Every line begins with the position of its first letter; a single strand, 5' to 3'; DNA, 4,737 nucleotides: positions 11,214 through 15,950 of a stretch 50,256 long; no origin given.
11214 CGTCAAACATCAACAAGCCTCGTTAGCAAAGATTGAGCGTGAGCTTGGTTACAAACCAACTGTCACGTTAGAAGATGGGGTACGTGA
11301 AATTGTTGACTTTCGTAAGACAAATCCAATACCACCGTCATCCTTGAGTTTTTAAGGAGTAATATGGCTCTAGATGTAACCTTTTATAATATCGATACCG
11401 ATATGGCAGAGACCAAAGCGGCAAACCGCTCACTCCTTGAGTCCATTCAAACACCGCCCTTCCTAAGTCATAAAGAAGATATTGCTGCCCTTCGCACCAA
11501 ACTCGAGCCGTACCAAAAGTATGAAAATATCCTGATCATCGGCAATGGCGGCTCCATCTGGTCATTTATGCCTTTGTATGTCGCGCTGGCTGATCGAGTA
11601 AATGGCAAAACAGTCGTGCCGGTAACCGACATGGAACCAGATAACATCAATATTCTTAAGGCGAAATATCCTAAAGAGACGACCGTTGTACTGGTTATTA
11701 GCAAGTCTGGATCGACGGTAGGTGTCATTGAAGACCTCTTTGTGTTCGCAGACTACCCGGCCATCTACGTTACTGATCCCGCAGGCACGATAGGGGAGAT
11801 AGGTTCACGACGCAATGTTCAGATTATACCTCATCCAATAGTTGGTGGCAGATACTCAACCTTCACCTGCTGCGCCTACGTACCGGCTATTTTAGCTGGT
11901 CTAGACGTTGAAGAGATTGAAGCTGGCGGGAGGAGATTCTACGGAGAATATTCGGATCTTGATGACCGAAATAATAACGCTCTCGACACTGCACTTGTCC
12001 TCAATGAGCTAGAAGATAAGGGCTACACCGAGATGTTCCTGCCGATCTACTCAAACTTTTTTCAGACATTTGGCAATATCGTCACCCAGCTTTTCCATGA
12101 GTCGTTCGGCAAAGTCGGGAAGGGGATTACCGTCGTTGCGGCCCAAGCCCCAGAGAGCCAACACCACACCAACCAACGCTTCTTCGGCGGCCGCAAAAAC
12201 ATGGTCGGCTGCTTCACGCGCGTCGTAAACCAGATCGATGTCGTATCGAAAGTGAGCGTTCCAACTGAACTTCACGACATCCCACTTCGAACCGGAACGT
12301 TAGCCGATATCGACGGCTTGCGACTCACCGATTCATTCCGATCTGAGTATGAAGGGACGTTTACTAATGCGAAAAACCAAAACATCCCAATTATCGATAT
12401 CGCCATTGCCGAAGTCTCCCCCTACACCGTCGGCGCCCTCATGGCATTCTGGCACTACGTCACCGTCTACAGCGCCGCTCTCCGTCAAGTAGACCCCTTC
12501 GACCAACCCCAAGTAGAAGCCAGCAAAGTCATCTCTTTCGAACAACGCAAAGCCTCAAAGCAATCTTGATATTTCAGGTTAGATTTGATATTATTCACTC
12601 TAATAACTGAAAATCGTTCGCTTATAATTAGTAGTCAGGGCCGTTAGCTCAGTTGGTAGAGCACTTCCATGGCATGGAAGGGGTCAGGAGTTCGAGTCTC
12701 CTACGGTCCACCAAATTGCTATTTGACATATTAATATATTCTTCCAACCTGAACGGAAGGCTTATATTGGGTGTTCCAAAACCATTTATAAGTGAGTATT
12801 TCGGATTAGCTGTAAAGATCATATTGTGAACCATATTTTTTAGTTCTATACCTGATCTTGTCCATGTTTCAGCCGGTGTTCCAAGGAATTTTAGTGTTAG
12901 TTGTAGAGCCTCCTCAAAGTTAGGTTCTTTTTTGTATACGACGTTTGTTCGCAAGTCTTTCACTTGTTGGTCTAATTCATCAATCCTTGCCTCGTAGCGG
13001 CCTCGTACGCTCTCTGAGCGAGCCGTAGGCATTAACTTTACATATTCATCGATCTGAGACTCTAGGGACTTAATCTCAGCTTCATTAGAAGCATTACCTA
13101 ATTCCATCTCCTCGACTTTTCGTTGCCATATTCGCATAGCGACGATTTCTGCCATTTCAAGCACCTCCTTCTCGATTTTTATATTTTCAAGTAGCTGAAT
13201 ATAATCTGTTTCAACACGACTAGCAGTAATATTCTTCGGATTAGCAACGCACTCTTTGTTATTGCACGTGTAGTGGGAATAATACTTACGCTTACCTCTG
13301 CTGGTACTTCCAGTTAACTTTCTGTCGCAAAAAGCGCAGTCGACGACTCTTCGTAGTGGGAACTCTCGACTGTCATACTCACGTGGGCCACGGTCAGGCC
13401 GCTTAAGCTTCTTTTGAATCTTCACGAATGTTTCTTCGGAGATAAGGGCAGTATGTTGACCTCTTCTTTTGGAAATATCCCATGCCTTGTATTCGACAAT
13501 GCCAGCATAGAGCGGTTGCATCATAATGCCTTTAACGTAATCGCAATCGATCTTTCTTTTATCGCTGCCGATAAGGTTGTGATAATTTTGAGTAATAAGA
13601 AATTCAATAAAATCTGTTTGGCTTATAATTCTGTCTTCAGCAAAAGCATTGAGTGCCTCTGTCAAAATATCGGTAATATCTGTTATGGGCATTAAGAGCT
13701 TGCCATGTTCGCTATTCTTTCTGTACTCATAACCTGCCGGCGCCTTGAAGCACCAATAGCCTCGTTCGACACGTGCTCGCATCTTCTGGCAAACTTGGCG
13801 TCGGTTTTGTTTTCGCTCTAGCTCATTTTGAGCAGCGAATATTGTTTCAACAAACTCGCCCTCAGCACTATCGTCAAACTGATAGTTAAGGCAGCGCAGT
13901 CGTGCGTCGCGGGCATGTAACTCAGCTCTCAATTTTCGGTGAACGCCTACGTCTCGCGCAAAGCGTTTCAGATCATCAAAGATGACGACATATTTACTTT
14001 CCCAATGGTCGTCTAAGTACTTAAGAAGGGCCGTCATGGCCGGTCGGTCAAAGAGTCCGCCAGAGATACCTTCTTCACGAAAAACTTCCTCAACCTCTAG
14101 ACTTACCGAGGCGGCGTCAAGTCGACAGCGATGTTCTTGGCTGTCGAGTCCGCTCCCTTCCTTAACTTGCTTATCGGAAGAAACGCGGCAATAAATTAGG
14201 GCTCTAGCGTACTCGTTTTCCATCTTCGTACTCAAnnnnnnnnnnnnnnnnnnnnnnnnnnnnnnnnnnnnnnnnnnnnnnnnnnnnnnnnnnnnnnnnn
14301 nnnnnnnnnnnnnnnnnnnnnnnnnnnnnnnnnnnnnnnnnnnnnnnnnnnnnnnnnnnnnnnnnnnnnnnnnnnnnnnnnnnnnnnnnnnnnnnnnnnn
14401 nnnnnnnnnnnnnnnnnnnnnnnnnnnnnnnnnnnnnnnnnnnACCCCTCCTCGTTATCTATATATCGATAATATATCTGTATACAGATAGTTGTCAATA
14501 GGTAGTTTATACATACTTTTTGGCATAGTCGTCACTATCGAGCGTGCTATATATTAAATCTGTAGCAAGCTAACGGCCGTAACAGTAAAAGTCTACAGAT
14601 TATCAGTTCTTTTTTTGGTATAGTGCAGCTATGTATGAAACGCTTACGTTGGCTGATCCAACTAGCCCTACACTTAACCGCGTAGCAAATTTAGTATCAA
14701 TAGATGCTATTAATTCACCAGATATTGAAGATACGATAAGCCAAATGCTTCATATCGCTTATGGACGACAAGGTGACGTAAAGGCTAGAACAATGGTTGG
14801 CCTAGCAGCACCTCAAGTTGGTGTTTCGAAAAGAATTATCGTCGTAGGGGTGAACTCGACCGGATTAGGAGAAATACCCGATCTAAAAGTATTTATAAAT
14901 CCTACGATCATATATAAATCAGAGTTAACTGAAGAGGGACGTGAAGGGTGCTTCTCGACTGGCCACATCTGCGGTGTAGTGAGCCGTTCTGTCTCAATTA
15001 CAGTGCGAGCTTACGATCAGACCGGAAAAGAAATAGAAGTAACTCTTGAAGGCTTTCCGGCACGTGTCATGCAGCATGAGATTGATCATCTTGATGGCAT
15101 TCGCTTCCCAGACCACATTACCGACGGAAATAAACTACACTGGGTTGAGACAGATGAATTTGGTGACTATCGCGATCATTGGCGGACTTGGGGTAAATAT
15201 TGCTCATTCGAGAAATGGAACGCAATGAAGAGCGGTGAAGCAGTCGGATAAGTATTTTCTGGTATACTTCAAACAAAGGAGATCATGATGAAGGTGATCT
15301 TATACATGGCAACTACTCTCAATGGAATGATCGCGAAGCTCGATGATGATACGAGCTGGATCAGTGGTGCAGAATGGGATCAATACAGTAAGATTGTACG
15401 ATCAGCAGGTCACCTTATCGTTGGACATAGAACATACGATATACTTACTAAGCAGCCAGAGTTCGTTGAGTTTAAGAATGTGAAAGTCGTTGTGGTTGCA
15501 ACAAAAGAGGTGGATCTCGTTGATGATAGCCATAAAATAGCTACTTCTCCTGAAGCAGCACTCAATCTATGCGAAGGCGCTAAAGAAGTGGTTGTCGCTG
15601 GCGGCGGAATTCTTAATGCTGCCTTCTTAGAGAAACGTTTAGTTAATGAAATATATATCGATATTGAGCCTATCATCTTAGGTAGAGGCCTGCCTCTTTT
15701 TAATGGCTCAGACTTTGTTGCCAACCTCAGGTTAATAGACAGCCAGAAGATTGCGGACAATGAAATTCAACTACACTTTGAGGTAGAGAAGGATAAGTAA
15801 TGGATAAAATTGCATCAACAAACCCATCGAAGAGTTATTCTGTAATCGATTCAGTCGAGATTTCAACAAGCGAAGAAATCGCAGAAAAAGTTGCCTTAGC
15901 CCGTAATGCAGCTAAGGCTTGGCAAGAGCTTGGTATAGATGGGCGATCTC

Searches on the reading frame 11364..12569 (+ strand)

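Call 63: search_protein_families(library=pfam, proteins=[window:11364-12569:+], max_evalue=0.001)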
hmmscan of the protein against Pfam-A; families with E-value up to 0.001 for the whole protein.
window:11364-12569:+ (401 aa): 1 family
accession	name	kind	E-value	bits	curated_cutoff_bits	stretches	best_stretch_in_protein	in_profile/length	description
PF00342.24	PGI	-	1.2e-08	34.4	22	1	159-393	215-464/486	Phosphoglucose isomerase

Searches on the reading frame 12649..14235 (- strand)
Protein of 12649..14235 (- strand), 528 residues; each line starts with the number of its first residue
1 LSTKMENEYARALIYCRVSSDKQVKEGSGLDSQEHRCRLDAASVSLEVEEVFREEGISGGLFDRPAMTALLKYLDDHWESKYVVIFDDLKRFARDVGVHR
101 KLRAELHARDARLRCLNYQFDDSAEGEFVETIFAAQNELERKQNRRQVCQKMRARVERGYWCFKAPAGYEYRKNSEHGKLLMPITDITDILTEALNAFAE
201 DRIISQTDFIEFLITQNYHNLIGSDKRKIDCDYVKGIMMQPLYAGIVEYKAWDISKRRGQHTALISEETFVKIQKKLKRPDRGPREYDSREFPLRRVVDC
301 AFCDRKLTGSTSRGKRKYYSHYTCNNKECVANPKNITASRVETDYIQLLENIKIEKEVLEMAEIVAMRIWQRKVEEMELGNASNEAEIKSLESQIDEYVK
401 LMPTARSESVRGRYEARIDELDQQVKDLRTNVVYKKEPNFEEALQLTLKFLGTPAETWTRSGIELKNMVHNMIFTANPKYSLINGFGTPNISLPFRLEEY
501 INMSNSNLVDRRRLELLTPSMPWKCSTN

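Call 62: search_protein_families(library=pfam, proteins=[window:12649-14235:-], max_evalue=0.001)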
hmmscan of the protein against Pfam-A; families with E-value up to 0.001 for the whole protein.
window:12649-14235:- (528 aa): 3 families
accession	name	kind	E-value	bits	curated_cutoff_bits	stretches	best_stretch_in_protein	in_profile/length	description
PF00239.26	Resolvase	-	3.1e-22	79.7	23.3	1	12-160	1-144/145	Resolvase, N terminal domain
PF13408.12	Zn_ribbon_recom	-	0.00035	21.3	25.3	0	293-340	1-48/58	Recombinase zinc beta ribbon domain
PF07508.19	Recombinase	-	0.00095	19.8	21.1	0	232-279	43-101/102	Recombinase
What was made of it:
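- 12701..12807 (+): Context: left copy of a 107-nt direct repeat (attL-like) that starts in the 3' end of tRNA-Ala. A large serine recombinase gene lies at 12649-14235 (call 62).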

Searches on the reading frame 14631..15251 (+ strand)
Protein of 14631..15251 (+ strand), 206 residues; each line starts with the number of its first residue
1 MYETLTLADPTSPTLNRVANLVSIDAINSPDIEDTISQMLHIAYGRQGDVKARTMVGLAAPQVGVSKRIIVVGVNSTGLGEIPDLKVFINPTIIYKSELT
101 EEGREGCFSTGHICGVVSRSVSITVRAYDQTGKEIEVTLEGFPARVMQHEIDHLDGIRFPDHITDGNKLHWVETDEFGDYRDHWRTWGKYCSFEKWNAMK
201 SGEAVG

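Call 62: search_protein_families(library=pfam, proteins=[window:14631-15251:+], max_evalue=0.001)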
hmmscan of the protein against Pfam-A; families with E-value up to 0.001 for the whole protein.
window:14631-15251:+ (206 aa): 1 family
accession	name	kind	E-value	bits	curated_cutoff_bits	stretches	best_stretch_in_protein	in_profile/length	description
PF01327.26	Pep_deformylase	-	2e-39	135.1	22.8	1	12-166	9-153/156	Polypeptide deformylase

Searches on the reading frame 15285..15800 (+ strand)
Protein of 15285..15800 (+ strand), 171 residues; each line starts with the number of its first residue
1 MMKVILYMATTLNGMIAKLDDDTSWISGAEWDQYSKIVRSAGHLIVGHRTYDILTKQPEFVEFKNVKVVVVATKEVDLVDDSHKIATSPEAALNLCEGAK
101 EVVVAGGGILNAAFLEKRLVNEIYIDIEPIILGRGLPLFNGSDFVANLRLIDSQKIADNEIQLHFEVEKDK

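Call 62: search_protein_families(library=pfam, proteins=[window:15285-15800:+], max_evalue=0.001)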
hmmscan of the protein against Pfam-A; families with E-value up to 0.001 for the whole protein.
window:15285-15800:+ (171 aa): 2 families
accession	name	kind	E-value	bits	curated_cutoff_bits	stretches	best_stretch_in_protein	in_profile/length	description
PF01872.23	RibD_C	-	8e-17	62.1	24.1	1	3-157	2-192/197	RibD C-terminal domain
PF00186.24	DHFR_1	-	1.5e-05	25.2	25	1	9-117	7-107/159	Dihydrofolate reductase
